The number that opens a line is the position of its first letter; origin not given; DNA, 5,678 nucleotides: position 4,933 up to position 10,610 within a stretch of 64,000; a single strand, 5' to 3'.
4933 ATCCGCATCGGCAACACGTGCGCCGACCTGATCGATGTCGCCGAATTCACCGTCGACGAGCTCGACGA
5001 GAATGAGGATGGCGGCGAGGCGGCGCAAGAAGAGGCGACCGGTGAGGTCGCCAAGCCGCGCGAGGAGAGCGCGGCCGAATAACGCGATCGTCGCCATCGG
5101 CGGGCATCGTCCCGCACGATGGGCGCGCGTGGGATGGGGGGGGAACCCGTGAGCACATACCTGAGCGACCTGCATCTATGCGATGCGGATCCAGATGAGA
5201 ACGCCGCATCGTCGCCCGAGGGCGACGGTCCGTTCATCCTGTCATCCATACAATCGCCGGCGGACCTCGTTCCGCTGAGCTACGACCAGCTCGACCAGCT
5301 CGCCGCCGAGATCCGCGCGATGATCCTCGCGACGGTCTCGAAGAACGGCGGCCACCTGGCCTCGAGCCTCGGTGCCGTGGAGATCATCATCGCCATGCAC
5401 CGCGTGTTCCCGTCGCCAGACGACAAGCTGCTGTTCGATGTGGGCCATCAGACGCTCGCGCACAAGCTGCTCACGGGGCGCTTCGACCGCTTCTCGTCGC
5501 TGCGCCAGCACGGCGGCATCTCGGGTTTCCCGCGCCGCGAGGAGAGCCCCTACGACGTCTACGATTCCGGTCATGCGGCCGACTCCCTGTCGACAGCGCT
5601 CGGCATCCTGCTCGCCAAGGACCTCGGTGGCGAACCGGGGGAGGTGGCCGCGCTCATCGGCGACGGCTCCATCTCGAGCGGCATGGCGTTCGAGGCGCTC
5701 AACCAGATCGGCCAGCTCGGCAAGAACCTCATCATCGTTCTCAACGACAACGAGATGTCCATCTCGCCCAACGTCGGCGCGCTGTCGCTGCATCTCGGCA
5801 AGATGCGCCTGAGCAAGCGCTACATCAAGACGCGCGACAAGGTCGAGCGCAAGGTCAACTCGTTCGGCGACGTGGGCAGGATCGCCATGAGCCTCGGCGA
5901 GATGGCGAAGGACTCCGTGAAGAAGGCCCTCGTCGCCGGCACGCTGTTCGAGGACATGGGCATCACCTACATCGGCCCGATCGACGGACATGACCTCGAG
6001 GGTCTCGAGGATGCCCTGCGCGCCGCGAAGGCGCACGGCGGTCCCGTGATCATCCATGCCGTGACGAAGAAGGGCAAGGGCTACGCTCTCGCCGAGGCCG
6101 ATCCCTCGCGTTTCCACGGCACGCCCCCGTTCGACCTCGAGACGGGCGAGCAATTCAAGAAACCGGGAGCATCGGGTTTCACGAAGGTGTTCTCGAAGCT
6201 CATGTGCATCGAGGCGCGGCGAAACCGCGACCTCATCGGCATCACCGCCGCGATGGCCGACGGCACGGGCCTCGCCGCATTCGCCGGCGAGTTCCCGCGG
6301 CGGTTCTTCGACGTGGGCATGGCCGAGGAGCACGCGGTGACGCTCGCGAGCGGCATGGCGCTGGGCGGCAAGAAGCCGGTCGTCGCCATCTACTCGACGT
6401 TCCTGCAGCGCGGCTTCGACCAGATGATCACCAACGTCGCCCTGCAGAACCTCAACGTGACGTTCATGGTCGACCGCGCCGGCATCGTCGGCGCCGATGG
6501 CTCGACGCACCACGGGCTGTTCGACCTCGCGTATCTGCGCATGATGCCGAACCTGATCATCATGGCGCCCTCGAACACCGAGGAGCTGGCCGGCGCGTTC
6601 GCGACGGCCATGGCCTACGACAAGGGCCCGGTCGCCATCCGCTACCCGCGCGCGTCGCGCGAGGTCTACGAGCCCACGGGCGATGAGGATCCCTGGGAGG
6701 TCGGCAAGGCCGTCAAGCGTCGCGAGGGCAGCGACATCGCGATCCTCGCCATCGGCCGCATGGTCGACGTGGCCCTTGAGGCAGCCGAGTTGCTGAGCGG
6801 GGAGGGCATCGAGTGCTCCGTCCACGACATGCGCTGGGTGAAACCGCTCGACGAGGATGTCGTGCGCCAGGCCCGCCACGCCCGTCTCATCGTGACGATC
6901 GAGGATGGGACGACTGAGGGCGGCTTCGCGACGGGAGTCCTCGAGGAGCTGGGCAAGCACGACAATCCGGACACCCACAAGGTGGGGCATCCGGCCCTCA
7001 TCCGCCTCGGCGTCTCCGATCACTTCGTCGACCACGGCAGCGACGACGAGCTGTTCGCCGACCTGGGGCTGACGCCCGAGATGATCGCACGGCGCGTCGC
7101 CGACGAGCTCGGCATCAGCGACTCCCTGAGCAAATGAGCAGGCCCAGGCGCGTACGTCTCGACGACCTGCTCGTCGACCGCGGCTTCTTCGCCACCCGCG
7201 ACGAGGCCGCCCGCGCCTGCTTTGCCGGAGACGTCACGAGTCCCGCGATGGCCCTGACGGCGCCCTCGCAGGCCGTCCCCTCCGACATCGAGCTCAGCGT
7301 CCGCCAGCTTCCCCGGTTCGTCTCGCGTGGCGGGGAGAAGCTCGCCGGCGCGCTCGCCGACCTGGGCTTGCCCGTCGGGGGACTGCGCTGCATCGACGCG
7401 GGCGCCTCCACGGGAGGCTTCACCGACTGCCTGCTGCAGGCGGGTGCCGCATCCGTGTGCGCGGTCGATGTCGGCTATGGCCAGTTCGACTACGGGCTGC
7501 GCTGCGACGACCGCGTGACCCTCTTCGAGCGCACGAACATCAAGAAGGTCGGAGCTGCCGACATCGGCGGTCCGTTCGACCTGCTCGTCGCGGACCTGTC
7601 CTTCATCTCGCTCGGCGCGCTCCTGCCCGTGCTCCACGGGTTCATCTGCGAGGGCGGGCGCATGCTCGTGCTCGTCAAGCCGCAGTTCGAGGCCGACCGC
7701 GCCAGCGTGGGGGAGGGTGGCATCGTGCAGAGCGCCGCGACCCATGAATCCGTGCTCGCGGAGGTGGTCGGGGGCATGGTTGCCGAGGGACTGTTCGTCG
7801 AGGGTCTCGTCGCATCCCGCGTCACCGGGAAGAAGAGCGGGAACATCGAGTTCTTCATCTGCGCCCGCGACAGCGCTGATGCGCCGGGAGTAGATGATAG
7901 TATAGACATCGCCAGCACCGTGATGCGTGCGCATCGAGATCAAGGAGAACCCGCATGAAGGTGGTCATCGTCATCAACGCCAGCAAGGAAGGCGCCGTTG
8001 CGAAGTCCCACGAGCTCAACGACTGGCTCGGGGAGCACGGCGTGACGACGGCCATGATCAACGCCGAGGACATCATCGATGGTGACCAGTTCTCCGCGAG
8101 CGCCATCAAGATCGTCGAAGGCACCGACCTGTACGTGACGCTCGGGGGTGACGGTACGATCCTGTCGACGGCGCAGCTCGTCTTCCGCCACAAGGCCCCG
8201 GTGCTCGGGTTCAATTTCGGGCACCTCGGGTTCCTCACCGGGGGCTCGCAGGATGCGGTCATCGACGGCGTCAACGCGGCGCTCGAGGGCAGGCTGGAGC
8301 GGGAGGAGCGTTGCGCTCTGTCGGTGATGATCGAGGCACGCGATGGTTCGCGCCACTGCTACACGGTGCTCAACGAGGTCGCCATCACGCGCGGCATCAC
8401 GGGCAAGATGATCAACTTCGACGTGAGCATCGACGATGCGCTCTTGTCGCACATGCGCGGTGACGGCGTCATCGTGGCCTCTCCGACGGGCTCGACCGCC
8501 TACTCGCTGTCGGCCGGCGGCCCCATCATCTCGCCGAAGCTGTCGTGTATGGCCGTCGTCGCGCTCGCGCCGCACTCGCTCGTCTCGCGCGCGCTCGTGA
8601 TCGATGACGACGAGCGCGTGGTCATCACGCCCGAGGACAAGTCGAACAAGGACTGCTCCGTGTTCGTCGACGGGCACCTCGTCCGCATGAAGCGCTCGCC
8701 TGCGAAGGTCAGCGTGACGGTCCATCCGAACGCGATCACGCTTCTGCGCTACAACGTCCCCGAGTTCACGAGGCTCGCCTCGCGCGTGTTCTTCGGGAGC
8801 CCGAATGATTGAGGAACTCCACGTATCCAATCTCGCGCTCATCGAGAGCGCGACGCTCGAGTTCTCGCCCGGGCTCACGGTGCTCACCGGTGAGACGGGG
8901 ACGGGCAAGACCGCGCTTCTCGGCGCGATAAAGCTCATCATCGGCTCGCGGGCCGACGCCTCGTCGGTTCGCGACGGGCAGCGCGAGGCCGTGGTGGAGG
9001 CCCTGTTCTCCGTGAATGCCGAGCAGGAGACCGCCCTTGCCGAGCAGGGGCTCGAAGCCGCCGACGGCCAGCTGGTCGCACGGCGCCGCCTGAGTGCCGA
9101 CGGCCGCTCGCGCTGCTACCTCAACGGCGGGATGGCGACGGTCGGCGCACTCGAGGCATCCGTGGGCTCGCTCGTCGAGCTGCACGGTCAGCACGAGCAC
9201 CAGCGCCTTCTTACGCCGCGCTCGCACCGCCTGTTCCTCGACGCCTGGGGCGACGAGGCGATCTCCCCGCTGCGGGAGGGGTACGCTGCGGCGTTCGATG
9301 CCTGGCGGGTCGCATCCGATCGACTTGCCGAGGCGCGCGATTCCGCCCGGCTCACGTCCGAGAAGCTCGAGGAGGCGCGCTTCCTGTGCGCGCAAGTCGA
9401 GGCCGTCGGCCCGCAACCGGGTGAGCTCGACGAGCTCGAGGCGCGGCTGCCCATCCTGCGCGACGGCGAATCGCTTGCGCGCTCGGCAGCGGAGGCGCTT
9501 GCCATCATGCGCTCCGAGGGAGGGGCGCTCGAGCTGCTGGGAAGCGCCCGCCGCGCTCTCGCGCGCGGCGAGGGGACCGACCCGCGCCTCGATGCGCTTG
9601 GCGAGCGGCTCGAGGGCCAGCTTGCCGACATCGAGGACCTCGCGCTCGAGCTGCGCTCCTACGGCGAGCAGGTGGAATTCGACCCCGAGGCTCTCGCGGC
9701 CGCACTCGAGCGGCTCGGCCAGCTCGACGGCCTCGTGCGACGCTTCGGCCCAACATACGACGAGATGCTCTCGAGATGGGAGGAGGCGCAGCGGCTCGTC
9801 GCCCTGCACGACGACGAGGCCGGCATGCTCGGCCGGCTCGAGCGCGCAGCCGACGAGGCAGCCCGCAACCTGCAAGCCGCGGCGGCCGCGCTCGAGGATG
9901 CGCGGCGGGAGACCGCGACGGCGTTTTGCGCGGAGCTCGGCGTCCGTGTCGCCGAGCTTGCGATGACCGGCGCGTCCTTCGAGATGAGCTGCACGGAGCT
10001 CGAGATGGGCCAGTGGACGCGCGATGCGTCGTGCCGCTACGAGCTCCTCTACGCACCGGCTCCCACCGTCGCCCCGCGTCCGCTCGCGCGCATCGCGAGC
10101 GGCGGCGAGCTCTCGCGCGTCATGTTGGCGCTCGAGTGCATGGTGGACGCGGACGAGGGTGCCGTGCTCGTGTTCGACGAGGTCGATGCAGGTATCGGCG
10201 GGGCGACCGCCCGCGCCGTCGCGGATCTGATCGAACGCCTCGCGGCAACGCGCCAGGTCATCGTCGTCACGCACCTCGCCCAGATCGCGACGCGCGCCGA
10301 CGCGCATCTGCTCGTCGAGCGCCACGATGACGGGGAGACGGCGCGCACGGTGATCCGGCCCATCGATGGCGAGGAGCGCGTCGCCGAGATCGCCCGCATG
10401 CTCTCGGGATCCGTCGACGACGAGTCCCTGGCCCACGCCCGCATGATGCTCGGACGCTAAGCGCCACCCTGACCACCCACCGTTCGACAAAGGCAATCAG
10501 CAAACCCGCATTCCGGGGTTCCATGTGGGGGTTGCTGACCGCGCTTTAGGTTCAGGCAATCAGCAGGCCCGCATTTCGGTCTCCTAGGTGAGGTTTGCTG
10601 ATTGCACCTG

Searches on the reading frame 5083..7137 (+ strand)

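Call 32: search_protein_families(library=pfam, proteins=[window:5083-7137:+])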
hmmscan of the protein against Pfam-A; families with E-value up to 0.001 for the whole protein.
window:5083-7137:+ (684 aa): 5 families
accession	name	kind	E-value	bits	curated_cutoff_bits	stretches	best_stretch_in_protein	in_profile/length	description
PF13292.11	DXP_synthase_N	-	4.4e-107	357.9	21.2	1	53-328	1-274/274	1-deoxy-D-xylulose-5-phosphate synthase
PF02779.29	Transket_pyr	-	3.8e-45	154.1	27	1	367-524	6-170/174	Transketolase, pyrimidine binding domain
PF02780.25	Transketolase_C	-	1.6e-27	96.3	25.9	1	541-668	1-124/124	Transketolase, C-terminal domain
PF00456.26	Transketolase_N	-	1.3e-05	24.8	22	0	190-233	149-193/334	Transketolase, thiamine diphosphate binding domain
PF02775.26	TPP_enzyme_C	-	5.4e-05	23.5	21.9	0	166-325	31-150/151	Thiamine pyrophosphate enzyme, C-terminal TPP binding domain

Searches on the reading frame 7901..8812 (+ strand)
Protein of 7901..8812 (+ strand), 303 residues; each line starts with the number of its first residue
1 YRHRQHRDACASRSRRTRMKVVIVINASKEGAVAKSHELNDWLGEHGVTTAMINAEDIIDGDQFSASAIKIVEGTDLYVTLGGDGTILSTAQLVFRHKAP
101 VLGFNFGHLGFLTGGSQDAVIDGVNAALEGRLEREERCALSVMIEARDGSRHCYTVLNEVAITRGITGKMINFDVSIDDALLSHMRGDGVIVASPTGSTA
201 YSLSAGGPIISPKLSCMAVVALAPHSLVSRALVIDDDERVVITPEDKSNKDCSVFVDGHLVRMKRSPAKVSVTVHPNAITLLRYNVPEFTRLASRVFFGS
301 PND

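Call 32: search_protein_families(library=pfam, proteins=[window:7901-8812:+])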
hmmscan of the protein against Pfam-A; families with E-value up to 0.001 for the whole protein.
window:7901-8812:+ (303 aa): 2 families
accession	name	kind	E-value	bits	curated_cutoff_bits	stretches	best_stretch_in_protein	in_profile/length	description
PF20143.4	NAD_kinase_C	-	1.3e-31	109.3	23.7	1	157-279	1-121/126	ATP-NAD kinase C-terminal domain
PF01513.26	NAD_kinase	-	1e-14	55.4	25.5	1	21-129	1-127/130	ATP-NAD kinase N-terminal domain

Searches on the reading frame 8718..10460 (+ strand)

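Call 32: search_protein_families(library=pfam, proteins=[window:8718-10460:+])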
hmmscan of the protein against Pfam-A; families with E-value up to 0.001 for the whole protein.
window:8718-10460:+ (580 aa): 5 families
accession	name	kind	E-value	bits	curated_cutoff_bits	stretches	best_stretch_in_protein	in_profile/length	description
PF02463.25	SMC_N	-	1.5e-19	70.8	40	1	31-539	2-217/220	RecF/RecN/SMC N terminal domain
PF13476.12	AAA_23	-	9.3e-11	43.2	27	1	34-118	2-85/201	AAA domain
PF13304.12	AAA_21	-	2.5e-06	28.2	27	0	477-519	255-298/304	AAA domain, putative AbiEii toxin, Type IV TA system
PF13175.12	AAA_15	-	5.2e-06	26.8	32.1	1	30-89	1-55/374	AAA ATPase domain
PF13555.12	AAA_29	-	0.0006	20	27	0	33-75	3-46/61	P-loop containing region of AAA domain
